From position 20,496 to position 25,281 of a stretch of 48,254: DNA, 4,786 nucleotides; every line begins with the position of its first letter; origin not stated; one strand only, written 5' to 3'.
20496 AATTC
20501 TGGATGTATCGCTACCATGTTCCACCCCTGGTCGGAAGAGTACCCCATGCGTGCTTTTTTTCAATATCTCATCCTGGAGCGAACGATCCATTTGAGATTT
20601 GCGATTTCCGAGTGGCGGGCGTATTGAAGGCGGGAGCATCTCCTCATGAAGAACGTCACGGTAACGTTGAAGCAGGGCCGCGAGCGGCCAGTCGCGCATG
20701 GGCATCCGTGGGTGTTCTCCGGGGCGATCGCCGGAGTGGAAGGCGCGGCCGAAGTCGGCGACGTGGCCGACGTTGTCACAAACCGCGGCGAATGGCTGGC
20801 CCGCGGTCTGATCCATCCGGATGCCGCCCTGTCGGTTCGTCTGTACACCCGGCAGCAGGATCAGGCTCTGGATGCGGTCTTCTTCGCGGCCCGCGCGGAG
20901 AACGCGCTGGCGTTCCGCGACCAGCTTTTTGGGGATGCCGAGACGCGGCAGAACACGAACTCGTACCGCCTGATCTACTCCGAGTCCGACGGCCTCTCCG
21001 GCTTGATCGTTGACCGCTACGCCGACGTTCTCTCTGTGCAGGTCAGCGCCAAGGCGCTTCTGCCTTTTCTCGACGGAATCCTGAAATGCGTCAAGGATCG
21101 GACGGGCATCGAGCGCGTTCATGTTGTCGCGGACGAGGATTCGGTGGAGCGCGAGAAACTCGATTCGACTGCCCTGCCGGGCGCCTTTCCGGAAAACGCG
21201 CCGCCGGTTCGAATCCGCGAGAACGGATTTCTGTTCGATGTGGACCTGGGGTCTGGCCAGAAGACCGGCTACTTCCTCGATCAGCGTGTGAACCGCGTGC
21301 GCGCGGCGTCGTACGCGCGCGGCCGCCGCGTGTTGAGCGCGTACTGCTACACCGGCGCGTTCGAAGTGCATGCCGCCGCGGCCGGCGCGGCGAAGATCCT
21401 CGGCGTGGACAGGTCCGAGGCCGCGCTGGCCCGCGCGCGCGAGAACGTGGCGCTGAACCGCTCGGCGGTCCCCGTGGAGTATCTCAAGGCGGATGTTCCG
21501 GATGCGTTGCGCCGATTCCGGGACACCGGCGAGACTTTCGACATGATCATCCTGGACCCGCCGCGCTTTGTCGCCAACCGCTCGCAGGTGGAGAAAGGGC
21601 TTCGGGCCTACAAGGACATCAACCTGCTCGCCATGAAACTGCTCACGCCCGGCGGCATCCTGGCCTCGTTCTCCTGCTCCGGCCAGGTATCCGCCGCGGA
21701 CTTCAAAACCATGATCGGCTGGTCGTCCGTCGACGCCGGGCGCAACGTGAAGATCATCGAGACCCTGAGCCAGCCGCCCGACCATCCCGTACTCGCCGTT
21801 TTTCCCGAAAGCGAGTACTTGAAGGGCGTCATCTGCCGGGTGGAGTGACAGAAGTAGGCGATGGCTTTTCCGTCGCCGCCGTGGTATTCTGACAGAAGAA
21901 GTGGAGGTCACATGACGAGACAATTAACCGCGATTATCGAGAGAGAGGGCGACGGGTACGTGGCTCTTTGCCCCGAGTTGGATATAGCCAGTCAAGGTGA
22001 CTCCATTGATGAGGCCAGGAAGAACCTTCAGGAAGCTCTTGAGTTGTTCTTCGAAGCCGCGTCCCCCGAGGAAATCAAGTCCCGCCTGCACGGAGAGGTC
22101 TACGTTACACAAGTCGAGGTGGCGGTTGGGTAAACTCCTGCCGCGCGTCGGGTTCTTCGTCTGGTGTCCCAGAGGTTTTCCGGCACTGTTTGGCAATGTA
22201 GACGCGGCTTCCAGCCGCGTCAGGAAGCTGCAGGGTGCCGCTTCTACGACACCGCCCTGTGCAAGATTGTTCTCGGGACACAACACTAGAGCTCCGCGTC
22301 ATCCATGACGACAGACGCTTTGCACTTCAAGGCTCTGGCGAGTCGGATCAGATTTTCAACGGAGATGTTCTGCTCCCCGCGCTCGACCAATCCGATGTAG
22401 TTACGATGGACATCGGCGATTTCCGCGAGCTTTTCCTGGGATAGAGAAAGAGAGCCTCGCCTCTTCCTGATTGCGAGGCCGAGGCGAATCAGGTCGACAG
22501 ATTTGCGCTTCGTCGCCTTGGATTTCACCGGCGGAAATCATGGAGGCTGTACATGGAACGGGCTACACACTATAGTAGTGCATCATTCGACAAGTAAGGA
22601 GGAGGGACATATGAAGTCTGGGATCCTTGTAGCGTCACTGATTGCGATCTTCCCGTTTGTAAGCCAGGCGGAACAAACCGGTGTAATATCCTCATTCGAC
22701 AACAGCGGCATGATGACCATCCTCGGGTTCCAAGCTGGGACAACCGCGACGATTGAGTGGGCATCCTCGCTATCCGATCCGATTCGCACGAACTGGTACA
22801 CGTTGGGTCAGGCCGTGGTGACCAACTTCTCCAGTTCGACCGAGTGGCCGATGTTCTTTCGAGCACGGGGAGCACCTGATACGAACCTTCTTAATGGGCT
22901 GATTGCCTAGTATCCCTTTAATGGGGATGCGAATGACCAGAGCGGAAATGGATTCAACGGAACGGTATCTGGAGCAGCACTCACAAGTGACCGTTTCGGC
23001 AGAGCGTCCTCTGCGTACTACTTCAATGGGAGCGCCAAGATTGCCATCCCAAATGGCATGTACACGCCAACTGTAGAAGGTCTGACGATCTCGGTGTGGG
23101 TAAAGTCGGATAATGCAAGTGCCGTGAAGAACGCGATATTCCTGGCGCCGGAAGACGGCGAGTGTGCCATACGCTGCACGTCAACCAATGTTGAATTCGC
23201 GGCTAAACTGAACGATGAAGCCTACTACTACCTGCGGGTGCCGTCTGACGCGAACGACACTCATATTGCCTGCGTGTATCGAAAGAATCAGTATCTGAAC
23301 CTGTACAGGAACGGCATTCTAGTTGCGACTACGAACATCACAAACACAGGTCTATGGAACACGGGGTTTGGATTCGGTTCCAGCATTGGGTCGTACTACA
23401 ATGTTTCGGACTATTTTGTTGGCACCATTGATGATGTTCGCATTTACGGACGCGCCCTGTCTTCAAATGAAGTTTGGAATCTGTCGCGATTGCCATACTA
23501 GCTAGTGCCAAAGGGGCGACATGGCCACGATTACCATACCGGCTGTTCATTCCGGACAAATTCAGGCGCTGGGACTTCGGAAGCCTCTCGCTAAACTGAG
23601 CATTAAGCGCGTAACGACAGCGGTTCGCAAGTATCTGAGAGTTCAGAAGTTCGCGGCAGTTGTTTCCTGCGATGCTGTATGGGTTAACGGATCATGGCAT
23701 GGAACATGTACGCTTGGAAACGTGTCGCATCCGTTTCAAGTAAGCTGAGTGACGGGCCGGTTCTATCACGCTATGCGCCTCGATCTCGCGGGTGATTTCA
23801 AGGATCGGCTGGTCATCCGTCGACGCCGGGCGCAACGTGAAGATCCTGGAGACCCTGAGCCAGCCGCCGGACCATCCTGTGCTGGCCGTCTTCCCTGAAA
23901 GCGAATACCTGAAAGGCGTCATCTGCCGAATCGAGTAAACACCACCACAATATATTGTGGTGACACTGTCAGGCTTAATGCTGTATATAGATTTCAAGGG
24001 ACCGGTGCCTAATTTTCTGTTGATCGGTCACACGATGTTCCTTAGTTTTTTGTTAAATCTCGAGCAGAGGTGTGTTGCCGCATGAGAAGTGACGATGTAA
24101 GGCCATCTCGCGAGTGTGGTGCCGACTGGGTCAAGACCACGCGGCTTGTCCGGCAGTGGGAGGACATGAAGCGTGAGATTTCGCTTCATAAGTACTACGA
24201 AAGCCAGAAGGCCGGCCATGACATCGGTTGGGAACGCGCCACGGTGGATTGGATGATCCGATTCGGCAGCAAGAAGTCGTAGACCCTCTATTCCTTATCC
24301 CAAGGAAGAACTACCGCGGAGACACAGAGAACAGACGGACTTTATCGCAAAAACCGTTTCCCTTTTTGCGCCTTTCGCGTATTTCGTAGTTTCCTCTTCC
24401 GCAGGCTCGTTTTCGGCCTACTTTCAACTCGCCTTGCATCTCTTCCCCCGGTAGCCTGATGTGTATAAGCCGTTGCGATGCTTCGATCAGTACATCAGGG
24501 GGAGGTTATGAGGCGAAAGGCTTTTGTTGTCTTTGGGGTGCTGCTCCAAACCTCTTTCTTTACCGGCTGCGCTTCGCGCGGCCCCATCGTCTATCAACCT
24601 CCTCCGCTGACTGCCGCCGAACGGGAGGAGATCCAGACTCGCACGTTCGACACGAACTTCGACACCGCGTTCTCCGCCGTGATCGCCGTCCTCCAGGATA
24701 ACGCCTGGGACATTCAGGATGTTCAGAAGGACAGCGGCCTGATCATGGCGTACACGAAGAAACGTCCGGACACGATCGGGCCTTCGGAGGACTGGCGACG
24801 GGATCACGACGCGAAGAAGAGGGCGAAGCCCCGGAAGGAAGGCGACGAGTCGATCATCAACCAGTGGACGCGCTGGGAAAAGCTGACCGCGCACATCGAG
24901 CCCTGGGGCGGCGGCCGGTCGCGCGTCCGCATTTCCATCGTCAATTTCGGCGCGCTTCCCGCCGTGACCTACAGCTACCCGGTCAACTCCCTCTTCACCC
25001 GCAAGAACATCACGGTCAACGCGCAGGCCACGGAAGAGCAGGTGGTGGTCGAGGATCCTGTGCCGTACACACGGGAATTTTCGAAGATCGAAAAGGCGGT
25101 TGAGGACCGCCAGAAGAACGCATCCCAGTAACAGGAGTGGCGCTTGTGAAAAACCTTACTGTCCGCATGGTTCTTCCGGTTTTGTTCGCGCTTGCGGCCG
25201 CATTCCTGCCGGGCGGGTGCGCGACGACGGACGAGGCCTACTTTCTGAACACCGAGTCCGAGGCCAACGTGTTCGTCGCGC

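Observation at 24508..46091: Ten-gene ~21.6-kb co-directional locus built around three paralogous giant low-complexity exported proteins: candidate undescribed envelope or surface system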

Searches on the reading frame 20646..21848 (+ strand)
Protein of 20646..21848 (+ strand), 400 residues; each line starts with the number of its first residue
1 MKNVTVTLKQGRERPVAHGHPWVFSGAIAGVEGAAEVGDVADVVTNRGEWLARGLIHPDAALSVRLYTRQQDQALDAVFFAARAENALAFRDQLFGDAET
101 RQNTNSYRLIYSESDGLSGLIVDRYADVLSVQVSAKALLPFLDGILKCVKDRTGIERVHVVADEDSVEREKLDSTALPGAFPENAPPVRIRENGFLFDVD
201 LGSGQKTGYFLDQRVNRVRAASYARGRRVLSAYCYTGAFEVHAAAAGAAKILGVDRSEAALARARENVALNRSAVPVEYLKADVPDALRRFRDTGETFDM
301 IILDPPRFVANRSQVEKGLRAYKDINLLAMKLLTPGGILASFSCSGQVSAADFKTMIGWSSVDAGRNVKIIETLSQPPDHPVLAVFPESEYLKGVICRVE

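Call 12: search_protein_families(library=pfam, max_evalue=0.01, proteins=[window:20646-21848:+])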
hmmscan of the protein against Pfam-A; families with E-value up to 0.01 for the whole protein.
window:20646-21848:+ (400 aa): 11 families
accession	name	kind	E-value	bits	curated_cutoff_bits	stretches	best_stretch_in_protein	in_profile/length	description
PF10672.15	Methyltrans_SAM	-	6.2e-24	85.2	27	1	188-381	86-272/286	S-adenosylmethionine-dependent methyltransferase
PF17785.7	PUA_3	-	4.5e-18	65.2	22.6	1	6-69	1-64/64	PUA-like domain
PF03602.21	Cons_hypoth95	-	5.8e-08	33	24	1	222-308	38-123/182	Conserved hypothetical protein 95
PF13847.12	Methyltransf_31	-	3.5e-07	30.5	27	1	228-345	6-113/145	Methyltransferase domain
PF13649.12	Methyltransf_25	-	1.6e-06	29.1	27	1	229-303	1-70/97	Methyltransferase domain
PF02475.24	TRM5-TYW2_MTfase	-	7e-05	23.3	28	1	191-306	4-113/164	TRM5/TYW2 methyltransferase domain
PF05175.20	MTS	-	0.00013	22.1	23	1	228-339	34-136/170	Methyltransferase small domain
PF08241.18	Methyltransf_11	-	0.00032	21.7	21.2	1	234-302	5-65/95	Methyltransferase domain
PF06325.19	PrmA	-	0.00074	19.5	22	1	226-286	162-223/296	Ribosomal protein L11 methyltransferase (PrmA)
PF01472.26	PUA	-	0.0013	19.1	24.8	1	6-60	3-56/74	PUA domain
PF08242.18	Methyltransf_12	-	0.0036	18.4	30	0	234-303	5-71/98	Methyltransferase domain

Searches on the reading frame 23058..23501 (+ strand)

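Call 12: search_protein_families(library=pfam, max_evalue=0.01, proteins=[window:23058-23501:+])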
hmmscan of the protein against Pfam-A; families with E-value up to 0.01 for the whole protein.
window:23058-23501:+ (147 aa): 1 family
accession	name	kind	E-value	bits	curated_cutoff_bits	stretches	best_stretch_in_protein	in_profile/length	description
PF13385.13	Laminin_G_3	-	2.5e-21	76.9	27.6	1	7-139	17-150/151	Concanavalin A-like lectin/glucanases superfamily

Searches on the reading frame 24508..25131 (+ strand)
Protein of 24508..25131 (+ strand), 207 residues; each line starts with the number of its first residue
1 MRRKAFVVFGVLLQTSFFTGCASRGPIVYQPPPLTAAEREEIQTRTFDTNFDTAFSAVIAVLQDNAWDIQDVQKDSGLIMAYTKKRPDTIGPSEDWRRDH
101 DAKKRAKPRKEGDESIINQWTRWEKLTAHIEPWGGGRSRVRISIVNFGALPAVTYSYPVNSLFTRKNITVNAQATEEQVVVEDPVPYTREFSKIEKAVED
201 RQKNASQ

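Call 4: search_protein_families(library=pfam, max_evalue=0.1, proteins=[window:24508-25131:+])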
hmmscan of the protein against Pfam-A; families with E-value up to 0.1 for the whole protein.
window:24508-25131:+ (207 aa): 0 families

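Call 5: search_protein_families(library=ncbifam, max_evalue=0.1, proteins=[window:24508-25131:+])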
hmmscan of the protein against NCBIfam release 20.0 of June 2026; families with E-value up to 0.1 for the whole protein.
window:24508-25131:+ (207 aa): 0 families

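Call 74: search_solved_structures(query=window:24508-25131:+, max_evalue=1)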
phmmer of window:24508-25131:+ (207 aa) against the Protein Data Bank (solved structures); distinct sequences matched with E-value up to 1: 3.
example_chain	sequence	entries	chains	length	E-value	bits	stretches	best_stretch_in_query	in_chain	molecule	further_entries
1o1w_A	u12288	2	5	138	0.3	13.6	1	14-88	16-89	RIBONUCLEASE H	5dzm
8h1r_C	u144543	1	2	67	0.34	13.5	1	5-49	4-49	Uncharacterized lipoprotein YifL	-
9ia2_C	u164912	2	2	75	0.46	13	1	5-49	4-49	LPS-assembly lipoprotein LptM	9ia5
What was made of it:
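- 24508..25131 (+): g1: 207-aa lipoprotein (lipobox FFTGC). Accessory component. No Pfam, NCBIfam or PDB match (calls 4, 5, 74).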
